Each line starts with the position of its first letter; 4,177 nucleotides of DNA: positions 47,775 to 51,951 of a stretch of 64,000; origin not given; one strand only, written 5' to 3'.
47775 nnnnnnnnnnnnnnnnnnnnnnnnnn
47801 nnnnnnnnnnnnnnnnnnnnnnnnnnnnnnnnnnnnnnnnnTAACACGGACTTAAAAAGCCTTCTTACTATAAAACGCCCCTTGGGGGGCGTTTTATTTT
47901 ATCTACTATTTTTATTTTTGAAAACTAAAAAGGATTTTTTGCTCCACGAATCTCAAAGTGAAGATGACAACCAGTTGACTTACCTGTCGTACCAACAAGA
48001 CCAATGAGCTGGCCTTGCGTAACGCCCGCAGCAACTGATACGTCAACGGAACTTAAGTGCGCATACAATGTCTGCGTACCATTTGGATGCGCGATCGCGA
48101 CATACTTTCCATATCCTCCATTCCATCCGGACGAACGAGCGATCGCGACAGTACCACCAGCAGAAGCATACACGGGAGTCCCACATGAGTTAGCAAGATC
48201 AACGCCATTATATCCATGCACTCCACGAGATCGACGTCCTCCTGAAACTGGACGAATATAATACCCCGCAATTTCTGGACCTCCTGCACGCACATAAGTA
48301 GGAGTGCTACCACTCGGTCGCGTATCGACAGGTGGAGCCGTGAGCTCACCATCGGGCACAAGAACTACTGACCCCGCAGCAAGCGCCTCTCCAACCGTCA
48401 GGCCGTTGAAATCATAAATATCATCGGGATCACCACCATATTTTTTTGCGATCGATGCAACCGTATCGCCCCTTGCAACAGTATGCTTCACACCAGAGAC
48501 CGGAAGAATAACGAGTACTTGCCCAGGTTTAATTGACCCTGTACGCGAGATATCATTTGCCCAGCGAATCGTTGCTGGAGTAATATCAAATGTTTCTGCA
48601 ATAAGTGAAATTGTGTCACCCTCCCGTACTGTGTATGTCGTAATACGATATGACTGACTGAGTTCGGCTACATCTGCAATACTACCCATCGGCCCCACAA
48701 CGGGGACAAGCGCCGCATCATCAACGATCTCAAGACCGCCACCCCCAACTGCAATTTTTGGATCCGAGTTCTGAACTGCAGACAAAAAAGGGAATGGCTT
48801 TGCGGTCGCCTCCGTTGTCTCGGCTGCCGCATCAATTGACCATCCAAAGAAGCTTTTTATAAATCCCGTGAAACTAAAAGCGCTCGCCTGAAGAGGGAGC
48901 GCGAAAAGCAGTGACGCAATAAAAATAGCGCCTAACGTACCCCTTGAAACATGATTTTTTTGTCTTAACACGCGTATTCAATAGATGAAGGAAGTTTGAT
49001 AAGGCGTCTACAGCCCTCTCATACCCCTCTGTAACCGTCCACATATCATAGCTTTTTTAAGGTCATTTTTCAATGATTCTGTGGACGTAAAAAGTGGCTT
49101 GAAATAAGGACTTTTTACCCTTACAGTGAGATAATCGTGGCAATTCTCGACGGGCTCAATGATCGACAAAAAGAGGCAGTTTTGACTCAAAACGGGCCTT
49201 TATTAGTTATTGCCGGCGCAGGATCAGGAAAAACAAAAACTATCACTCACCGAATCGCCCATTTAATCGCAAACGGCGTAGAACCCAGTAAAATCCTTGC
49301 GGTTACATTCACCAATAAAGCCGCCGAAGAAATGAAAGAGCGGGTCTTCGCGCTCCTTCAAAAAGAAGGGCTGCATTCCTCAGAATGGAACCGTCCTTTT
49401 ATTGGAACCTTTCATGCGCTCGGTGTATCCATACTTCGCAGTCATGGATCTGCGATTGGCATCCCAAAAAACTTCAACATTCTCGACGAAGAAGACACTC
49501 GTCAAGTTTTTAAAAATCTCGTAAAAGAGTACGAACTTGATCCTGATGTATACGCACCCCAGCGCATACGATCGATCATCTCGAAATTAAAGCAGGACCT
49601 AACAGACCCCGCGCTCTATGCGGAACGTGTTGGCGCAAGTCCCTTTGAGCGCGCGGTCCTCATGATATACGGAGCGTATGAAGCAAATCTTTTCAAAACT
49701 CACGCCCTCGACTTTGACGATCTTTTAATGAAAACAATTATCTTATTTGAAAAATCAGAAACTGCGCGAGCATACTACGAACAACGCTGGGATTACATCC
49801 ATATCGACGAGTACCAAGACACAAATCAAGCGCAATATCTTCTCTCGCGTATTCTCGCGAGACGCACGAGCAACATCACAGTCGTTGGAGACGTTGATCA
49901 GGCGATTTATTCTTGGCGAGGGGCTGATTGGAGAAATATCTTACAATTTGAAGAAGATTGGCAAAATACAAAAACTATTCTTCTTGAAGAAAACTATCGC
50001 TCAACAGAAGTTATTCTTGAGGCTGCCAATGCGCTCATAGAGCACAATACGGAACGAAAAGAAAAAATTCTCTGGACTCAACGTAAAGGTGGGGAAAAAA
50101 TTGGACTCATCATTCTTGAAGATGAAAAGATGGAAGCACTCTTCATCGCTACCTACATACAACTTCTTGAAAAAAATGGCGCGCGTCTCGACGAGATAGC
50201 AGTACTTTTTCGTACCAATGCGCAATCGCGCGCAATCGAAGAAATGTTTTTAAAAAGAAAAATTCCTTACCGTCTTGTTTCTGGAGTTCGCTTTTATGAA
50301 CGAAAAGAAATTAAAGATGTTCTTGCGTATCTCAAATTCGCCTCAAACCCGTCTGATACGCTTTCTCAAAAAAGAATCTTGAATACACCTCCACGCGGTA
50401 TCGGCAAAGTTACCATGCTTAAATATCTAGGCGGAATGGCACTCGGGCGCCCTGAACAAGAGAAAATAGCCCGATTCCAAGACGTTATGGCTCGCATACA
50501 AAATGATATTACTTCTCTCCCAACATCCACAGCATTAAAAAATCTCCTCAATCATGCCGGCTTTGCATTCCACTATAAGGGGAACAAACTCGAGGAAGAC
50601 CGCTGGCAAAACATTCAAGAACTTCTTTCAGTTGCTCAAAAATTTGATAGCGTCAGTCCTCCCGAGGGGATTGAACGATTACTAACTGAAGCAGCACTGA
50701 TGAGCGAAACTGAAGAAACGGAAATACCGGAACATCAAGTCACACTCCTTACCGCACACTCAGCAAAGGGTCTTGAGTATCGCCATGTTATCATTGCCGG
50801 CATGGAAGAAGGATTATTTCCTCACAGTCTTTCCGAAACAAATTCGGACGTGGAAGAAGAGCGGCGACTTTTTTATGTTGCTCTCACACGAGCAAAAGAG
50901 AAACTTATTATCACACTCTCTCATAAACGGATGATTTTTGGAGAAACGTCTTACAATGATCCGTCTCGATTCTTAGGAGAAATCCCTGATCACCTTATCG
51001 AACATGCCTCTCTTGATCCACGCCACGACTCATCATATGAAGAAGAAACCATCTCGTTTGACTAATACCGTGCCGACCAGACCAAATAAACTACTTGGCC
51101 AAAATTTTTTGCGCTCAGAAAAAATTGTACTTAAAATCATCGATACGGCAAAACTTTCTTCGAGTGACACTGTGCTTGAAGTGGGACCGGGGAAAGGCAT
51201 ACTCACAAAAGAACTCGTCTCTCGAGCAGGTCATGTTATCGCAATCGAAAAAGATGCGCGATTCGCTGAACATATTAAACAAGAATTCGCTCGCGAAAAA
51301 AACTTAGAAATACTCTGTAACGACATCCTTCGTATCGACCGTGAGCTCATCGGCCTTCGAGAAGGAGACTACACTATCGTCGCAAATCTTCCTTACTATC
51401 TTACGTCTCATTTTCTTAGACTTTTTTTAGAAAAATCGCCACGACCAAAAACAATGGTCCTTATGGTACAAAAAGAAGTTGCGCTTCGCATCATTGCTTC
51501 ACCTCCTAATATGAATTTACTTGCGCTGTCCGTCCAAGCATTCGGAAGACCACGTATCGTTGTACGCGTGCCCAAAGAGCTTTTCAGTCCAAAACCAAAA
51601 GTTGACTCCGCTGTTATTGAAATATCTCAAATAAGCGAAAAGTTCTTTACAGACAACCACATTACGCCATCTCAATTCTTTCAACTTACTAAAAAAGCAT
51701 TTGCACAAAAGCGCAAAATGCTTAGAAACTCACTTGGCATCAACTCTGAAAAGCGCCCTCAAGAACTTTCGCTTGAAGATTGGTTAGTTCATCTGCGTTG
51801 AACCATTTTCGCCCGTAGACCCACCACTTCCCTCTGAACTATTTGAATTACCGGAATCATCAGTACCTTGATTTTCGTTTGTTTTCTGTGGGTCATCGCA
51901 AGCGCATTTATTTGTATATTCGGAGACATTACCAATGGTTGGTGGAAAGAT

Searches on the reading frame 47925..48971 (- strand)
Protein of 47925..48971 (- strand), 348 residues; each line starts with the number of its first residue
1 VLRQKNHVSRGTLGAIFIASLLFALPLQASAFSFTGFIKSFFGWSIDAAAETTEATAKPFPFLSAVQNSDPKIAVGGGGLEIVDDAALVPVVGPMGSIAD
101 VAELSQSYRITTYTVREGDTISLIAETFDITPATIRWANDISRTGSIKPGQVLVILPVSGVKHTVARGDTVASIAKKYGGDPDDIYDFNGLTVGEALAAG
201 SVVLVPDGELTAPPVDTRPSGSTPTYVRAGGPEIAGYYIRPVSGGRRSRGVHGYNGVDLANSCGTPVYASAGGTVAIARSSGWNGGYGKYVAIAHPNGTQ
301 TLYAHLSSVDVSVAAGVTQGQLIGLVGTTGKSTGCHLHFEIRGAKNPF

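Call 54: search_protein_families(library=pfam, proteins=[window:47925-48971:-], max_evalue=0.0001)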
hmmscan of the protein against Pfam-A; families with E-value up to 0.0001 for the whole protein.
window:47925-48971:- (348 aa): 4 families
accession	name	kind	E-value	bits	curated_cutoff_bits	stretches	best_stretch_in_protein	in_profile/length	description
PF01551.29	Peptidase_M23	-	6.3e-29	100.5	28.7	1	254-346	3-92/96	Peptidase family M23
PF01476.26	LysM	-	3.3e-22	78.6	20.9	2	113-155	1-42/43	LysM domain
PF23473.1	LysM3_LYK4_5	-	5.5e-12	46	29.3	1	112-147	4-38/48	LYK4/5 LysM3 domain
PF23446.1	LysM1_NFP_LYK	-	8.9e-06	26.9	36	0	119-158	16-55/60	NFP/LYK LysM1 domain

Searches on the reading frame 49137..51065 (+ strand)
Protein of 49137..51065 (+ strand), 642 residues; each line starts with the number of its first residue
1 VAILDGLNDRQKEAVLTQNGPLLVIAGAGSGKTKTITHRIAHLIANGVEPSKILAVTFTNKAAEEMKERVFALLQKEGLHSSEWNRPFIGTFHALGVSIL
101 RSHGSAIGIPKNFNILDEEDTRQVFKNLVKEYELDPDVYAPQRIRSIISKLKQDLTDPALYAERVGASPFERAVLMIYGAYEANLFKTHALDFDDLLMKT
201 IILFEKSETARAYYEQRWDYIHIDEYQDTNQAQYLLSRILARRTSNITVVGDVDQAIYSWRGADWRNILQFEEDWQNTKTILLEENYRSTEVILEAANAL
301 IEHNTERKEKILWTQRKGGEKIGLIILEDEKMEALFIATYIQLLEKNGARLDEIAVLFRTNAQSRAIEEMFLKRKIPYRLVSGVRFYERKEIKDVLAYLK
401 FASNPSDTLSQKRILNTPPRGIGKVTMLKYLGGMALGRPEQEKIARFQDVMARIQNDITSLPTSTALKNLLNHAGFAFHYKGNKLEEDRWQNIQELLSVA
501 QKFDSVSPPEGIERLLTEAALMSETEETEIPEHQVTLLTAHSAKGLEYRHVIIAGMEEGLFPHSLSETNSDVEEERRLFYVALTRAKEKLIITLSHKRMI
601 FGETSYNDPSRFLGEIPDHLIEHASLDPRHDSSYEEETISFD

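Call 54: search_protein_families(library=pfam, proteins=[window:49137-51065:+], max_evalue=0.0001)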
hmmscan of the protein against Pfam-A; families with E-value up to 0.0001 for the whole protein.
window:49137-51065:+ (642 aa): 9 families
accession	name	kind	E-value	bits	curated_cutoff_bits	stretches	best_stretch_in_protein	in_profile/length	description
PF00580.27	UvrD-helicase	-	2.9e-87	293.2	23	1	7-275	1-270/271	UvrD/REP helicase N-terminal domain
PF13361.12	UvrD_C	-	1.3e-76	258.7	25.6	2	281-427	1-147/350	UvrD-like helicase C-terminal domain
PF13245.12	AAA_19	-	7.6e-26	91.3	25.1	1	11-259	1-132/134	AAA domain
PF13538.12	UvrD_C_2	-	8.3e-11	42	27.4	1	535-592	2-51/52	UvrD-like helicase C-terminal domain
PF01443.25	Viral_helicase1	-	1.3e-09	38.6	21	1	508-592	155-226/228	Viral superfamily 1 RNA helicase core domain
PF13604.12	AAA_30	-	3.8e-07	30.5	27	0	7-69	2-65/191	AAA domain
PF13087.12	AAA_12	-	1e-06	28.9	27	0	523-593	127-191/195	AAA domain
PF13086.12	AAA_11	-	3.6e-05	24.1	27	1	7-77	2-78/257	AAA domain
PF13173.12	AAA_14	-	6.1e-05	23.5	27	0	187-249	31-95/129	AAA domain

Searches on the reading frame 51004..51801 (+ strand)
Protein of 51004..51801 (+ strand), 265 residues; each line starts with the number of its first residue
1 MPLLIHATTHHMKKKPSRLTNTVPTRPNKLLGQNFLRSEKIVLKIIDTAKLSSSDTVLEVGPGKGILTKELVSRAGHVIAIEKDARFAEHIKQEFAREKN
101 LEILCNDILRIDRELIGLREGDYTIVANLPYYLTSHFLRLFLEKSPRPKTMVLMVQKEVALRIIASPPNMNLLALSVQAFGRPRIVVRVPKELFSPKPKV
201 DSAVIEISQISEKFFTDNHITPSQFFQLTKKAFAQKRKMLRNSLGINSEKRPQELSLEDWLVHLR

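Call 54: search_protein_families(library=pfam, proteins=[window:51004-51801:+], max_evalue=0.0001)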
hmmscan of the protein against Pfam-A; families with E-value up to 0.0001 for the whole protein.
window:51004-51801:+ (265 aa): 2 families
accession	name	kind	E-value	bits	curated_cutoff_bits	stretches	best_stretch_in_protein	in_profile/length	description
PF00398.26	RrnaAD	-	1.6e-53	181.9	24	1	28-250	5-229/263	Ribosomal RNA adenine dimethylase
PF13649.12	Methyltransf_25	-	3.5e-05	24.8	27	1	57-112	1-59/97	Methyltransferase domain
